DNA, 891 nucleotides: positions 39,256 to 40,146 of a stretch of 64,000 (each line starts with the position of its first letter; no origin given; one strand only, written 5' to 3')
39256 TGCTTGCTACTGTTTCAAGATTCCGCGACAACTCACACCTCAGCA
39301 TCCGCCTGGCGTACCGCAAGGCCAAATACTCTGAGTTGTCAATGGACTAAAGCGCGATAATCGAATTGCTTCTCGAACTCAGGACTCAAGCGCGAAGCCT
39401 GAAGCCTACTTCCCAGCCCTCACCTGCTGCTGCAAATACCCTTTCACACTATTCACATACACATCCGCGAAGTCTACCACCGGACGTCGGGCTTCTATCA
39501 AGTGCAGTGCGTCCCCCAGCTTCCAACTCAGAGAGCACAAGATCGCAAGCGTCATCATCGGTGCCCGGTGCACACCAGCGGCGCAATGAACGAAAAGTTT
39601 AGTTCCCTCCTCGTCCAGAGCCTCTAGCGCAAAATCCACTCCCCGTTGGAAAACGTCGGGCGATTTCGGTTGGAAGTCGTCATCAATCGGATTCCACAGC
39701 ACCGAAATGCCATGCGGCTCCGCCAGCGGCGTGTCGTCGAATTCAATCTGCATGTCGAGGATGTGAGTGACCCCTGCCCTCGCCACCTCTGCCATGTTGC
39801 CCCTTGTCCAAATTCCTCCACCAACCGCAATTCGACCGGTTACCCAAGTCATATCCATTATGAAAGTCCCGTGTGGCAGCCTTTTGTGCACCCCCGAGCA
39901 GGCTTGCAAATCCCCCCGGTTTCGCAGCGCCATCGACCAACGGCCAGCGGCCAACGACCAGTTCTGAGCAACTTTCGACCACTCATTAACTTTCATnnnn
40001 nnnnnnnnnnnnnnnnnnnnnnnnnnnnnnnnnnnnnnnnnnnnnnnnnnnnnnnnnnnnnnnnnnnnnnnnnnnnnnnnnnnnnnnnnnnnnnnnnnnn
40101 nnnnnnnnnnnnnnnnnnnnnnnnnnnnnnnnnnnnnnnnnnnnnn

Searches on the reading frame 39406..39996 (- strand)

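Call 42: search_protein_families(library=phrogs, proteins=[window:39406-39996:-], max_evalue=0.001)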
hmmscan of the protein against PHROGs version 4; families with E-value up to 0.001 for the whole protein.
window:39406-39996:- (196 aa): 1 family
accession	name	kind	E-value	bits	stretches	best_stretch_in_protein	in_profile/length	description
phrog_16270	-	unknown function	0.00011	23.6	1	106-185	48-124/139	-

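Call 99: search_protein_families(library=pfam, proteins=[window:39406-39996:-], max_evalue=0.0001)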
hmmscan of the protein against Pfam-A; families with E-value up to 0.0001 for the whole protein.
window:39406-39996:- (196 aa): 1 family
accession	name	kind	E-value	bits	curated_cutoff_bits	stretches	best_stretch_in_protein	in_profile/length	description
PF00782.25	DSPc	-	5.4e-11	42.9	33.5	1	70-178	13-121/133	Dual specificity phosphatase, catalytic domain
